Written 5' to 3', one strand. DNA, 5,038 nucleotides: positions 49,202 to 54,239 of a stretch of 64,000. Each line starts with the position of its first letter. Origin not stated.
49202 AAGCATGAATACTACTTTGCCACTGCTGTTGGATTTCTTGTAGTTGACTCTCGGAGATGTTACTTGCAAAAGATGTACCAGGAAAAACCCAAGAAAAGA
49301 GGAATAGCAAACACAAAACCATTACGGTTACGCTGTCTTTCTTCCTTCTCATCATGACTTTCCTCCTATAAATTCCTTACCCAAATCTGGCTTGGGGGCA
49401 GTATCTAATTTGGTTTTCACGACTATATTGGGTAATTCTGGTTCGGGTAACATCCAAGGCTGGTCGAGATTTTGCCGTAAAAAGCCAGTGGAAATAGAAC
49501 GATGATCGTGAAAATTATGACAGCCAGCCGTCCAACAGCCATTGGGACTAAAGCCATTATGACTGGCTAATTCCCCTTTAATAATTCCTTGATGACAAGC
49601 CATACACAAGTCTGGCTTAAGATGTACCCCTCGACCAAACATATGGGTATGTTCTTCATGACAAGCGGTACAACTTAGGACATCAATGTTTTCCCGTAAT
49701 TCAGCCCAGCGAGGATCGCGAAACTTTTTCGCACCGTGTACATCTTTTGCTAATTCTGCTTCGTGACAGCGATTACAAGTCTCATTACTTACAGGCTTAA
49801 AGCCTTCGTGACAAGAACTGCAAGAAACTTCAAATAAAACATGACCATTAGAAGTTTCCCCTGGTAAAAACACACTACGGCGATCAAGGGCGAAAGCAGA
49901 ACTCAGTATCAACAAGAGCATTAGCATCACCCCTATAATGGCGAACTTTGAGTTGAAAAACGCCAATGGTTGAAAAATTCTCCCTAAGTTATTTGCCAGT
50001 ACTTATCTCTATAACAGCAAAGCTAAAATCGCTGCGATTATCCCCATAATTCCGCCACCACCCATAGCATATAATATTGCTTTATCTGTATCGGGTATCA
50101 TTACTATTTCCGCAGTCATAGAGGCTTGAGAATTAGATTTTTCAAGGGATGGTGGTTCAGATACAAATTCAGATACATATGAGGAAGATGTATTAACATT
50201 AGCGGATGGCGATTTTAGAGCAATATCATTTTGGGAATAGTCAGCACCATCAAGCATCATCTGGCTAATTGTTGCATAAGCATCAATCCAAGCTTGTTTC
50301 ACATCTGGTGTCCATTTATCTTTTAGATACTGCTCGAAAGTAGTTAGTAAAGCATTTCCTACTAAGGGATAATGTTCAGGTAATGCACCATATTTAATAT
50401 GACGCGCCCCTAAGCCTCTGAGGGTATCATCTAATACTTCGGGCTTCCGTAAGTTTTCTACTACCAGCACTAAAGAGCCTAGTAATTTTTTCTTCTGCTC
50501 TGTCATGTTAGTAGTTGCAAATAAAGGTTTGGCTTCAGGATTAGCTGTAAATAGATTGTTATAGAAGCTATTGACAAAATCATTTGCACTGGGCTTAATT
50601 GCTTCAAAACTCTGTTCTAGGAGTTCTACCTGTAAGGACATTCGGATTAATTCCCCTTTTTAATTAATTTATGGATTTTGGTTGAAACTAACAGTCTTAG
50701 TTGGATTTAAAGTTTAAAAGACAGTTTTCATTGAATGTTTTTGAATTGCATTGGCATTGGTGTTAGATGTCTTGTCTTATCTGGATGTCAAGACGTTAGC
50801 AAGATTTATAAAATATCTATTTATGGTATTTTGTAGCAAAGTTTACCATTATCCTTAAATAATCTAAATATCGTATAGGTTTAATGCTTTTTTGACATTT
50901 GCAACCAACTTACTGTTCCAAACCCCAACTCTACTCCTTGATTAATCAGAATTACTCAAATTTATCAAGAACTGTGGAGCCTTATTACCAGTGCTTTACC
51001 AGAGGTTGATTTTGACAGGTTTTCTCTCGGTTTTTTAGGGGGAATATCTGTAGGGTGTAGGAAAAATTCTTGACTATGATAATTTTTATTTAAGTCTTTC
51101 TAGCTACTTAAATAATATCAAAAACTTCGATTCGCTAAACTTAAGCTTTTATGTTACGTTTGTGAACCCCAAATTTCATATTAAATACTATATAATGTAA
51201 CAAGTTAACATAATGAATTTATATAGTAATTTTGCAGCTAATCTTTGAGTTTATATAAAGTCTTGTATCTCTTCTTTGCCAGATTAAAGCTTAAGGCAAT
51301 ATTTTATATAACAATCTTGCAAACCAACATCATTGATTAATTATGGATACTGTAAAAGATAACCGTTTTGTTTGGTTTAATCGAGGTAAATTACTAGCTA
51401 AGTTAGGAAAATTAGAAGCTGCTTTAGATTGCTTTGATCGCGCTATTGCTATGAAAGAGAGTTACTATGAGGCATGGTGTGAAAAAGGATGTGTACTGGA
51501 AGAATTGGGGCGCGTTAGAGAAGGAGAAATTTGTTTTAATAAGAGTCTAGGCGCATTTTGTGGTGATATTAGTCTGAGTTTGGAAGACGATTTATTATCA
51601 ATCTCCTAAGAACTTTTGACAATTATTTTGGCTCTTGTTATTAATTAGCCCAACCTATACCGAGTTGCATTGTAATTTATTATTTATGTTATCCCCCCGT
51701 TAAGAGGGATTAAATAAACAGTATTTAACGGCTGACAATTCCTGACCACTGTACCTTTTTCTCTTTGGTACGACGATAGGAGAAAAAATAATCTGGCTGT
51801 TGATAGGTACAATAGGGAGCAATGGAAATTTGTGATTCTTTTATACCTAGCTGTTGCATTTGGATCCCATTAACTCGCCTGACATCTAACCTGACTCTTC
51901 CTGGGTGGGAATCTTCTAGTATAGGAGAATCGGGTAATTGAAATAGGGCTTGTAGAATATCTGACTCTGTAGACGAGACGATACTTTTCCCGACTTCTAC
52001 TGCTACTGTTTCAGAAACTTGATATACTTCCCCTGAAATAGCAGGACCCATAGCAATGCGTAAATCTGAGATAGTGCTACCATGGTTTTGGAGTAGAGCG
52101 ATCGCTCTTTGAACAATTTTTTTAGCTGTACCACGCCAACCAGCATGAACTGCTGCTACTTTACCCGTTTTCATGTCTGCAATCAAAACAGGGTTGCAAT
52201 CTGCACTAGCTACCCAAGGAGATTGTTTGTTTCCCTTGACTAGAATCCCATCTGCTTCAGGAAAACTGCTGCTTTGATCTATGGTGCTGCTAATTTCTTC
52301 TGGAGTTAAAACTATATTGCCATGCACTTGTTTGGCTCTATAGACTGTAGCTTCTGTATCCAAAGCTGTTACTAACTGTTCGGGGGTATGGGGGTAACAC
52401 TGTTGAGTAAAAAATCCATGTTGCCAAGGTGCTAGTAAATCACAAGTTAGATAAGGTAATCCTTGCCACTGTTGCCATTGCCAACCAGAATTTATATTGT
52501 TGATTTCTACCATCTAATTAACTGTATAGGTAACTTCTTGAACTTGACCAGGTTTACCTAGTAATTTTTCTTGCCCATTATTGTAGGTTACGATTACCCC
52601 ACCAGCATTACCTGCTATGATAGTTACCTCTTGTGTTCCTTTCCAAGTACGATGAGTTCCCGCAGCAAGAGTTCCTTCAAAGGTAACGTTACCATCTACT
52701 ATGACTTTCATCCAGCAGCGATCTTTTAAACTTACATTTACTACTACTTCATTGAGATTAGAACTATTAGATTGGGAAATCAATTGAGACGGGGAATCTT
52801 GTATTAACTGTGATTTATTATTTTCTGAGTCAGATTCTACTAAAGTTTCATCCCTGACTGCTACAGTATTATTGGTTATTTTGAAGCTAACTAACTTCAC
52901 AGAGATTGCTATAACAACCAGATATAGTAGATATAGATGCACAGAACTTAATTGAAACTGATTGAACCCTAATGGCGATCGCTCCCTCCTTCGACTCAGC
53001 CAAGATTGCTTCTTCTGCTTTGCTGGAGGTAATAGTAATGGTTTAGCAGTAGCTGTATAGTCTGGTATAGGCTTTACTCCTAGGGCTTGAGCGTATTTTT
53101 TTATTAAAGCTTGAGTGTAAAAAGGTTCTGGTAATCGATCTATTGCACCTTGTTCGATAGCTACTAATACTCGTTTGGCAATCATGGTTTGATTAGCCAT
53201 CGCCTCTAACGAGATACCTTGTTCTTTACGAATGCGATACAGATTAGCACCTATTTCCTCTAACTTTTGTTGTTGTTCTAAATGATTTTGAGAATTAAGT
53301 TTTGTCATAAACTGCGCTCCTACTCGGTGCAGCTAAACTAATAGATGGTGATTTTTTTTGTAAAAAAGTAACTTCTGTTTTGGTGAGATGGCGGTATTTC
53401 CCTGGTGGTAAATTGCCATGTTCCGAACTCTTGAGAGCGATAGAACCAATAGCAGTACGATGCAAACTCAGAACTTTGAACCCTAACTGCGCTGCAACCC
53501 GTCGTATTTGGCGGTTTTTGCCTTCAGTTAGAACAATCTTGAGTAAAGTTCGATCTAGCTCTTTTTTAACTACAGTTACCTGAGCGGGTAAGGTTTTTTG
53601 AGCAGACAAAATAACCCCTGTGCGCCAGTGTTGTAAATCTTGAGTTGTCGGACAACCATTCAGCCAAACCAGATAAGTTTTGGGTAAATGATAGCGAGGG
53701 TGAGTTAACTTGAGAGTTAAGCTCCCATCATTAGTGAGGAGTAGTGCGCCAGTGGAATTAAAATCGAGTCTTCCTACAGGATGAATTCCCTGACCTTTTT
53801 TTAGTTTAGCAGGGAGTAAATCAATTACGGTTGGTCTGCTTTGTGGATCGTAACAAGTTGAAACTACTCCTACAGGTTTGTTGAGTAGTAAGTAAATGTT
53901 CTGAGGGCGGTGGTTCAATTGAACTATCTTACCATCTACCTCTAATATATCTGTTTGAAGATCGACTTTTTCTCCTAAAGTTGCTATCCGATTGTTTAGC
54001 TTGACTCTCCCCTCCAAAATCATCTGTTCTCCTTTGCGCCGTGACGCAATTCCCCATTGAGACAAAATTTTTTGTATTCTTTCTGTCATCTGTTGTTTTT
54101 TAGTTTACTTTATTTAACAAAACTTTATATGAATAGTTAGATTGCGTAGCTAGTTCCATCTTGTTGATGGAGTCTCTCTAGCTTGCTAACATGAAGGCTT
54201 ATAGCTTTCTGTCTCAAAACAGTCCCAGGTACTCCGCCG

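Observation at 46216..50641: Heme-dense six-gene operon: tail-anchored globin, penta- and hexa-heme cytochromes c, a Tll0287-like heme-c protein, a putative di-heme-b membrane protein and a pentapeptide-repeat protein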

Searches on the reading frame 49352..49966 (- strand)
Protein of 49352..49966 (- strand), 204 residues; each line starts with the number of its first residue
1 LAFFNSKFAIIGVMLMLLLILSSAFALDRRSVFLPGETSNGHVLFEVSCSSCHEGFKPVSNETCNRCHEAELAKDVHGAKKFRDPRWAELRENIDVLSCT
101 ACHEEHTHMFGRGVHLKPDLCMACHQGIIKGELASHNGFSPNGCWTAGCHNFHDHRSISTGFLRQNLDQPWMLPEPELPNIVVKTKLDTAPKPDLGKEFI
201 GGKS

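Call 3: search_protein_families(library=pfam, proteins=[window:49352-49966:-], max_evalue=0.1)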
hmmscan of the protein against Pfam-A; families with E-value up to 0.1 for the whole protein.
window:49352-49966:- (204 aa): 4 families
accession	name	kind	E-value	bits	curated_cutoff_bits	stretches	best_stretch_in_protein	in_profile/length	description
PF14537.11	Cytochrom_c3_2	-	1.9e-07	31.9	25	1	42-126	2-79/79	Cytochrome c3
PF22113.1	Mtrc-MtrF_II-IV_dom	-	0.00035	20.6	30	1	91-156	1-63/176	Outer membrane cytochrome MtrC/MtrF-like, domains II/IV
PF14522.11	Cytochrome_C7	-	0.0009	19.5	24.8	2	61-126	13-67/67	Cytochrome c7 and related cytochrome c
PF13442.11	Cytochrome_CBB3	-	0.062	14.1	27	0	38-54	3-19/68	Cytochrome C oxidase, cbb3-type, subunit III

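Call 4: search_protein_families(library=ncbifam, proteins=[window:49352-49966:-], max_evalue=0.1)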
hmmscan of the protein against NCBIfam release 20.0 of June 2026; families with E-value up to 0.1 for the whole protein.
window:49352-49966:- (204 aa): 6 families
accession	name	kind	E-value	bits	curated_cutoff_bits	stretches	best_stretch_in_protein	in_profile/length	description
NF040967.1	cytc_ExtN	equivalog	0.00024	20.1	200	1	46-131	62-143/415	selenite/tellurite reduction operon c-type cytochrome ExtN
NF040968.1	FeS_ExtO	equivalog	0.00024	20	200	1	46-131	62-143/416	selenite/tellurite reduction operon b-type cytochrome iron-sulfur cluster-binding subunit ExtO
TIGR01905.1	paired_CXXCH_1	subfamily_domain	0.003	17.4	25.2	0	57-70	2-15/41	doubled CXXCH domain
NF045930.1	Cytc6PetJCyano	equivalog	0.0051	16.7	135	1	15-61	5-51/110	cytochrome c6 PetJ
TIGR00100.1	hypA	equivalog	0.054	13.5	88.1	0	45-72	69-98/116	hydrogenase maturation nickel metallochaperone HypA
NF002796.0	PRK02935.1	equivalog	0.061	13.2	108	0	97-128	71-96/118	hypothetical protein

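Call 33: search_solved_structures(query=window:49352-49966:-, max_evalue=1)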
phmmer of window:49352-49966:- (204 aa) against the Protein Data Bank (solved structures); distinct sequences matched with E-value up to 1: 7.
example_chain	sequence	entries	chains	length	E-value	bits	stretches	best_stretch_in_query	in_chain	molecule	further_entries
4fas_A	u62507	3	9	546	0.42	13.4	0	48-106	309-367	Hydroxylamine oxidoreductase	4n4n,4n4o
6m0p_A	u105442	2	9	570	0.46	13.3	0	48-106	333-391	Aerobic hydroxylamine oxidoreductase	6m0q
1fgj_A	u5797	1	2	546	0.52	13.2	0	48-106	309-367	HYDROXYLAMINE OXIDOREDUCTASE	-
2vix_A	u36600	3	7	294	0.7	12.7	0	108-167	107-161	PROTEIN MXIC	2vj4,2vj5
7rh5_O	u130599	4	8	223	0.88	12.4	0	33-54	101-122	Cytochrome bc1 complex cytochrome c subunit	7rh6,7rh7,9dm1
6hwh_M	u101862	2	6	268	0.94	12.3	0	33-54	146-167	Cytochrome bc1 complex cytochrome c subunit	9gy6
8ovc_O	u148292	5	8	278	0.98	12.2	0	33-54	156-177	Cytochrome bc1 complex cytochrome c subunit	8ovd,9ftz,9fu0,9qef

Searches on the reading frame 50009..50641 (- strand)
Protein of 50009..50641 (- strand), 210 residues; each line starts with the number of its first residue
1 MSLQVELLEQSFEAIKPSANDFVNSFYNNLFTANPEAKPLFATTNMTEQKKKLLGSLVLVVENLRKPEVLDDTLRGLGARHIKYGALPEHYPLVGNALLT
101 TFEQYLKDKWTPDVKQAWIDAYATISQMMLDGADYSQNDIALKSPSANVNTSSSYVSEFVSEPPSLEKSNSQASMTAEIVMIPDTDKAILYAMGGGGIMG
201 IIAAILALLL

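Call 3: search_protein_families(library=pfam, proteins=[window:50009-50641:-], max_evalue=0.1)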
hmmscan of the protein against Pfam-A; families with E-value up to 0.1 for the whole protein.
window:50009-50641:- (210 aa): 2 families
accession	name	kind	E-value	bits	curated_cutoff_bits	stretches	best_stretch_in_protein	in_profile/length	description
PF00042.28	Globin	-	1.4e-18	67.9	22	1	25-129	2-117/117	Globin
PF11563.14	Protoglobin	-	0.046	14.2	25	0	6-128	20-93/158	Protoglobin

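Call 4: search_protein_families(library=ncbifam, proteins=[window:50009-50641:-], max_evalue=0.1)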
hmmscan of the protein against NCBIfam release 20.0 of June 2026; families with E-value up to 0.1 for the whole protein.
window:50009-50641:- (210 aa): 2 families
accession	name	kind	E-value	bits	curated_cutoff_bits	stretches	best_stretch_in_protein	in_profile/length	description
NF009805.0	PRK13289.1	equivalog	6.9e-21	74.6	432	1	10-131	12-135/399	NO-inducible flavohemoprotein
NF005292.0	PRK06815.1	equivalog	0.061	12.4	371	1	164-207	148-191/320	threonine/serine dehydratase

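Call 35: search_solved_structures(query=window:50009-50641:-, max_evalue=0.001, show_alignments=1)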
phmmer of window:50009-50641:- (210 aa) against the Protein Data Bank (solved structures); distinct sequences matched with E-value up to 0.001: 56.
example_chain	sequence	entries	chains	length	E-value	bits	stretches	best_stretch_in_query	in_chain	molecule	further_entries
3s1i_A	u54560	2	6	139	1.1e-21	80.9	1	5-130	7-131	Hemoglobin-like flavoprotein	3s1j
3ubc_A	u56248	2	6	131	1.4e-21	80.5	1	5-129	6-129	Hemoglobin-like flavoprotein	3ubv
3wfw_A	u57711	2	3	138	1.6e-20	77.1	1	5-131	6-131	Hemoglobin-like flavoprotein fused to Roadblock/LC7 domain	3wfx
1vhb_A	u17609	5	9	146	7.4e-15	58.6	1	7-130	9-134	HEMOGLOBIN | PROTEIN (HEMOGLOBIN)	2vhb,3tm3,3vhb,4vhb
3tld_A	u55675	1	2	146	2.7e-14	56.8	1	7-130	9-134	Bacterial hemoglobin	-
3ozu_A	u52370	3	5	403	3.6e-14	56.4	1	17-130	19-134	Flavohemoprotein | Flavohemoglobin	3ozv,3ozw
1cqx_A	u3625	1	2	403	3.6e-14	56.4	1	17-130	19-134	FLAVOHEMOPROTEIN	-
3tm9_A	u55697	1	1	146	1.3e-13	54.5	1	7-130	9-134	Bacterial hemoglobin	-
4g1b_A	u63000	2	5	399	2.2e-12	50.6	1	19-130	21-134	Flavohemoglobin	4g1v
2wy4_A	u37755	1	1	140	7e-12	48.9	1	4-131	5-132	SINGLE DOMAIN HAEMOGLOBIN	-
7dih_A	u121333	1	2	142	1.1e-11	48.3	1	7-130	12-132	Thermoglobin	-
7z1u_A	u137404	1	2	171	3.6e-10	43.3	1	5-123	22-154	Non-symbiotic hemoglobin class 1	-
7zos_A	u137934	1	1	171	4.1e-10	43.1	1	5-123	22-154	Non-symbiotic hemoglobin class 1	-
1d8u_A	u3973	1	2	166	5.8e-10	42.6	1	10-124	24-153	NON-SYMBIOTIC HEMOGLOBIN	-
2r50_A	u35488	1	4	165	7.2e-10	42.3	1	8-125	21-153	Non-symbiotic hemoglobin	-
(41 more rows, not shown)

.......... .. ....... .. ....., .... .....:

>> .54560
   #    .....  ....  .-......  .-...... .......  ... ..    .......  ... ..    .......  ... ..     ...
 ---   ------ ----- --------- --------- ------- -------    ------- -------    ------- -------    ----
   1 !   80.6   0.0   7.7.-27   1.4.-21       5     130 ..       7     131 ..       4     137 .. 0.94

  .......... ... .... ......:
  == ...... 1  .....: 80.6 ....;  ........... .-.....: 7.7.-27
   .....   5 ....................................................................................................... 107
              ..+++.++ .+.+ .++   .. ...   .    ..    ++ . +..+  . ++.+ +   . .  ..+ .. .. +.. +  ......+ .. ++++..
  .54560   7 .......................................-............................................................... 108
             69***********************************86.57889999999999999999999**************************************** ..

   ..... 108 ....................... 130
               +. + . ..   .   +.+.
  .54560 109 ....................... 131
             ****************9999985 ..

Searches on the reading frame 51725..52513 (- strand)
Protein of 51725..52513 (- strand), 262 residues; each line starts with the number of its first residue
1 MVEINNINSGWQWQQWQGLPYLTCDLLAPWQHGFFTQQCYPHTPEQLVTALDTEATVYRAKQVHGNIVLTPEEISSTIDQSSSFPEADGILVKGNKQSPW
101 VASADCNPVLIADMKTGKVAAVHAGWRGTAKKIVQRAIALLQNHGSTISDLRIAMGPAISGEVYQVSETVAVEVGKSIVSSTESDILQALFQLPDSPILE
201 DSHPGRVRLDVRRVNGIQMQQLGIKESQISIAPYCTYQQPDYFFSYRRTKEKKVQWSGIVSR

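Call 66: search_protein_families(library=pfam, proteins=[window:51725-52513:-], max_evalue=0.00001)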
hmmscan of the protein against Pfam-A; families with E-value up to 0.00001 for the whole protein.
window:51725-52513:- (262 aa): 1 family
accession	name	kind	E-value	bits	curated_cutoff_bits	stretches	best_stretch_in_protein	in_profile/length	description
PF02578.20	Cu-oxidase_4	-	4.2e-45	154.5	22.9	1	47-252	35-229/238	Multi-copper polyphenol oxidoreductase laccase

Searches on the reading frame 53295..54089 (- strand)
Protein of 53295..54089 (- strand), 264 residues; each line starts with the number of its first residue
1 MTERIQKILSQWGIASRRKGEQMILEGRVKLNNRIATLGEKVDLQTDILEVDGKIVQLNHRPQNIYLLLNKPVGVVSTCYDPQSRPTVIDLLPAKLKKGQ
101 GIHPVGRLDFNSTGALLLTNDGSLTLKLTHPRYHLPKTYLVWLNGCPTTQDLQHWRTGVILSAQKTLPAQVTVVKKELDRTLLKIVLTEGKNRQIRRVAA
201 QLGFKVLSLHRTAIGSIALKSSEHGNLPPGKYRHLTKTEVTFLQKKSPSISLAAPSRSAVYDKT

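Call 66: search_protein_families(library=pfam, proteins=[window:53295-54089:-], max_evalue=0.00001)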
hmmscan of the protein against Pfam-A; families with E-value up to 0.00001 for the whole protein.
window:53295-54089:- (264 aa): 2 families
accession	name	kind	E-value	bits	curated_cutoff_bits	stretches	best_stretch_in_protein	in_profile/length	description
PF00849.27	PseudoU_synth_2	-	1.1e-21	78.1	26.8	1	66-201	2-152/152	RNA pseudouridylate synthase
PF01479.30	S4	-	5.7e-11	42.4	22.8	1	3-44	1-44/48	S4 domain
